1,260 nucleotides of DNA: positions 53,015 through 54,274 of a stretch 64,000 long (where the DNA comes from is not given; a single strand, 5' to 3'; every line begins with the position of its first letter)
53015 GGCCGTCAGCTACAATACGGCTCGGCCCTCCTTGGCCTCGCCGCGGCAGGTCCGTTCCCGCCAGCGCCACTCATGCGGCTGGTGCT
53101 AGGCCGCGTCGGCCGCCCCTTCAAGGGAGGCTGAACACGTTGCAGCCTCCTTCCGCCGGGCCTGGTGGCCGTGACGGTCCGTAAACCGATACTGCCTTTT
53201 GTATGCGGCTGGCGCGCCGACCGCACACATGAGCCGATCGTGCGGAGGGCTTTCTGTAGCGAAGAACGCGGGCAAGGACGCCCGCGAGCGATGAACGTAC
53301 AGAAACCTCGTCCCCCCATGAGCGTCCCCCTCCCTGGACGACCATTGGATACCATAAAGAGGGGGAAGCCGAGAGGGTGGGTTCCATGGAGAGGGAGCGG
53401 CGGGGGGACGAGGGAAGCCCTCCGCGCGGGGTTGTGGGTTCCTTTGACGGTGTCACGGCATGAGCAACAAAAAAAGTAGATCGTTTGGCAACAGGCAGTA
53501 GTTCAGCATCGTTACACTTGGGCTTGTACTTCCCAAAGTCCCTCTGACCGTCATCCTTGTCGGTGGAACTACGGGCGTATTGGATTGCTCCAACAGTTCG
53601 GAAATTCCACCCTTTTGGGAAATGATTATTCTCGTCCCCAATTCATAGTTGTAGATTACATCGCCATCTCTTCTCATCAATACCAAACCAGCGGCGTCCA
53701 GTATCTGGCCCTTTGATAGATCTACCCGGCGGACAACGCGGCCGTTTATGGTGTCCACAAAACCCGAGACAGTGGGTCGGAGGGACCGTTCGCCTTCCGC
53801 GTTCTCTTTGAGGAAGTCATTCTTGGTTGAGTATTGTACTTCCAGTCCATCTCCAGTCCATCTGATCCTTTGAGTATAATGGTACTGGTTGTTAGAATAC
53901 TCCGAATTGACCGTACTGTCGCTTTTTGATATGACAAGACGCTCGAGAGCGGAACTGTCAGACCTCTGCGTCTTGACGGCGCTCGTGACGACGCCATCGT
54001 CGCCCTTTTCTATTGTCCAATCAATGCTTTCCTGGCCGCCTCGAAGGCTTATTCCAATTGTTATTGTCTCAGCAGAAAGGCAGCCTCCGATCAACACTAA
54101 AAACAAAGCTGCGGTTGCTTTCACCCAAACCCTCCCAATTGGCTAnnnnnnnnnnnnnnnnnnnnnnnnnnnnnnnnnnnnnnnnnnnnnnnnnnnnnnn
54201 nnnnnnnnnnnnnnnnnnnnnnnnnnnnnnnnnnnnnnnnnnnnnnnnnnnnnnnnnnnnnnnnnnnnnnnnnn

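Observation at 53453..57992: Rhs polymorphic toxin whose C-terminal domain is an L,D-transpeptidase (YkuD/Tlde1-like) fold, followed by a lipoprotein immunity candidate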

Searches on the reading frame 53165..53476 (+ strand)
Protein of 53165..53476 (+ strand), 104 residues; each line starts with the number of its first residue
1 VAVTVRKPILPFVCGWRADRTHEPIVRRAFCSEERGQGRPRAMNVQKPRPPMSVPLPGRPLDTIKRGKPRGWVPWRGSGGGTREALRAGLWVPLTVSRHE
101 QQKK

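Call 18: search_protein_families(library=pfam, proteins=[window:53165-53476:+], max_evalue=0.01)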
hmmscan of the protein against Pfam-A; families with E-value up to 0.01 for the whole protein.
window:53165-53476:+ (104 aa): 0 families

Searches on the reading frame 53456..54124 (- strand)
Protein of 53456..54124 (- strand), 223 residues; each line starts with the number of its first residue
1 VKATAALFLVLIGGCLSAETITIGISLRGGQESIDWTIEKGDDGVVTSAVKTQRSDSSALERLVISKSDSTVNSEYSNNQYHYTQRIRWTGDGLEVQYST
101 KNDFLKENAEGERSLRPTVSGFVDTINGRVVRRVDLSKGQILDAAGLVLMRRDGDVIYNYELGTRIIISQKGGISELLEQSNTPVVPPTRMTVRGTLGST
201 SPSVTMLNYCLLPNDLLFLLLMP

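Call 7: search_protein_families(library=pfam, proteins=[window:53456-54124:-], max_evalue=0.1)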
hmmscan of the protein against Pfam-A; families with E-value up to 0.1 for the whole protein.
window:53456-54124:- (223 aa): 1 family
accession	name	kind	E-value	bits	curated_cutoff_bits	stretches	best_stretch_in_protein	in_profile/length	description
PF05504.16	Spore_GerAC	-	0.083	13.5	23.6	0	34-107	23-92/167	Spore germination B3/ GerAC like, C-terminal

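Call 23: find_homologous_proteins(query=window:53456-54124:-, max_evalue=0.001)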
Query window:53456-54124:- (223 aa): 3 proteins with E <= 0.001 among 631 candidates.
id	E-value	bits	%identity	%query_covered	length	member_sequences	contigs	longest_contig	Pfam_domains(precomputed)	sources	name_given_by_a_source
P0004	5.6e-140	482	100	100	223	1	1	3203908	-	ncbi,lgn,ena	-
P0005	7.1e-66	240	52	100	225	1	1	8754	-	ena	-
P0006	9.9e-62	226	51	100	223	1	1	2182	-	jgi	jgi:hypothetical protein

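Call 24: find_encoding_contigs(protein=P0004, flank=10000, max_places=4)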
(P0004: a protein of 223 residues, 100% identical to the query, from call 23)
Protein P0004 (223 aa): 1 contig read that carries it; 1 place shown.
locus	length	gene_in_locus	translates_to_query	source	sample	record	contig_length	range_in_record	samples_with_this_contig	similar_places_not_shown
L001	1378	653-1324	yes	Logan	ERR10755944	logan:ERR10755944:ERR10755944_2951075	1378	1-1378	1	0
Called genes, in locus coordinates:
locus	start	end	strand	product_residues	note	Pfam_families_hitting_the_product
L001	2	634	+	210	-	?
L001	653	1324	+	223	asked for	-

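Call 25: find_encoding_contigs(protein=P0005, flank=10000, max_places=4)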
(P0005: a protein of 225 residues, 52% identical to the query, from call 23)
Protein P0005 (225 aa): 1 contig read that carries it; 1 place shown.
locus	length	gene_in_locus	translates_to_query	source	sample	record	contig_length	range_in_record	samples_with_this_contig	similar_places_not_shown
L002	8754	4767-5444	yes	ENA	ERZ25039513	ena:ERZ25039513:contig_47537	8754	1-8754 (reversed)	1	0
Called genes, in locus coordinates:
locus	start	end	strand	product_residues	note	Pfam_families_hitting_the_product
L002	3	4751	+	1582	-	?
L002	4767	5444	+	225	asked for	-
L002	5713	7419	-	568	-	PF14104:DUF4277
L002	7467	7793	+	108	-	PF20586:DUF6788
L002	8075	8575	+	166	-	-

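Call 26: find_encoding_contigs(protein=P0006, flank=10000, max_places=4)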
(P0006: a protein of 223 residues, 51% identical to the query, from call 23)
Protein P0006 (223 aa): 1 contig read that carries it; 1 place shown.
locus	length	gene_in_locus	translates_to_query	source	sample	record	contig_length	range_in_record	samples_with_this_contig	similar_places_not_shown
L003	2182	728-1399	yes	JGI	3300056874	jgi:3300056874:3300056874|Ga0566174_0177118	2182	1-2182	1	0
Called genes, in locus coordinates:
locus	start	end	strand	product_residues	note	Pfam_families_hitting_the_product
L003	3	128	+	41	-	?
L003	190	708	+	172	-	-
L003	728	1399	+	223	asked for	-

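Call 42: search_protein_families(library=pfam, proteins=[window:53456-54124:-, P0005, P0006, L002:4200-4748:+], max_evalue=10)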
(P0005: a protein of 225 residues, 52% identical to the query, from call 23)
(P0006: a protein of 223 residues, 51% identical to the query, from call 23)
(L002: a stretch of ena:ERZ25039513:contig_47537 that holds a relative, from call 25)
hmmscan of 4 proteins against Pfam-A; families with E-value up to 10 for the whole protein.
window:53456-54124:- (223 aa): 1 family
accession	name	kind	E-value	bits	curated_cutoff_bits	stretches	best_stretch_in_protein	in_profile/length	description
PF05504.16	Spore_GerAC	-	0.083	13.5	23.6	1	34-107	23-92/167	Spore germination B3/ GerAC like, C-terminal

P0005 (225 aa): 1 family
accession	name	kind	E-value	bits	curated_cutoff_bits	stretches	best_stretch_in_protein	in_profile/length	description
PF21785.3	Bflower_2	-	0.11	12.8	38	1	123-174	19-67/112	5-fold beta-flower protein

P0006 (223 aa): 1 family
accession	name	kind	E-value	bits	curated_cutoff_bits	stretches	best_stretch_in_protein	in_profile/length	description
PF17393.7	DUF5402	-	0.026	15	25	1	114-149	34-69/120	Family of unknown function (DUF5402)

L002:4200-4748:+ (183 aa): 2 families
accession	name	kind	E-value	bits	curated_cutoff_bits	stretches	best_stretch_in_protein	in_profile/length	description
PF03734.19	YkuD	-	9.8e-05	23.4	23.4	1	59-167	40-140/146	L,D-transpeptidase catalytic domain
PF07789.17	DUF1627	-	0.2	11.9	28.1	1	42-103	56-114/155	Protein of unknown function (DUF1627)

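Call 86: search_solved_structures(query=A6, max_evalue=10)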
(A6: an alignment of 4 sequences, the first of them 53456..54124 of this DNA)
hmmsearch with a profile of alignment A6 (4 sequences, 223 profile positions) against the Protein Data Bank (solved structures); distinct sequences matched with E-value up to 10: 38.
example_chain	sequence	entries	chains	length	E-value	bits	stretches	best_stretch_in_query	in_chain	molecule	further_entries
8q7r_U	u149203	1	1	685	1.5e-07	34.2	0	10-68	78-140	Ubiquitin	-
8pql_U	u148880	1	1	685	2.5e-07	33.5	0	10-68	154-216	Ubiquitin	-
8pql_E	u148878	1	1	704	3e-07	33.2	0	10-68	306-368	Polyubiquitin-C,Nucleotide exchange factor SIL1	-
7yui_A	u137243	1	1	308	6.8e-05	25.5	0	10-68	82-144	Polyubiquitin-C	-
5b83_A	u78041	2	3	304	8.4e-05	25.2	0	10-68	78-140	tetra ubiquitin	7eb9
5h07_A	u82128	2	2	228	0.00075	22.1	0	10-68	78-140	Polyubiquitin-C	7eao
4ksl_D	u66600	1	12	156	0.018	17.6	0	10-68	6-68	Polyubiquitin-C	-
6kbe_G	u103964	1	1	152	0.018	17.6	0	10-68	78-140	Polyubiquitin-C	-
6njd_A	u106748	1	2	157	0.019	17.6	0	10-68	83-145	Di-ubiquitin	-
5oe7_B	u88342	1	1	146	0.019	17.5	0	10-68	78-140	Polyubiquitin-C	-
2y5b_B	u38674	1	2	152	0.02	17.5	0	10-68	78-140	UBIQUITIN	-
3wxe_B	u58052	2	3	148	0.021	17.4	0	10-68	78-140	Ubiquitin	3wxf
7tv4_C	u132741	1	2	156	0.021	17.3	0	10-68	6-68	Polyubiquitin-C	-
2zvn_A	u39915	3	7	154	0.022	17.3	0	10-68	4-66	UBC protein | Ubiquitin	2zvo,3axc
4zqs_A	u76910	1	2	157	0.022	17.3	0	10-68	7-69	ubiquitin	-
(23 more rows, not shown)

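Call 87: search_protein_families(library=ncbifam, proteins=[window:53456-54124:-], max_evalue=0.01)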
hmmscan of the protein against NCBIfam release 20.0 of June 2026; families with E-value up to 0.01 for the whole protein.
window:53456-54124:- (223 aa): 0 families

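Call 92: search_protein_families(library=padloc, proteins=[window:53456-54124:-], max_evalue=0.001)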
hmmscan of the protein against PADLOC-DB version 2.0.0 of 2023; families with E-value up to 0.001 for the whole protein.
window:53456-54124:- (223 aa): 0 families
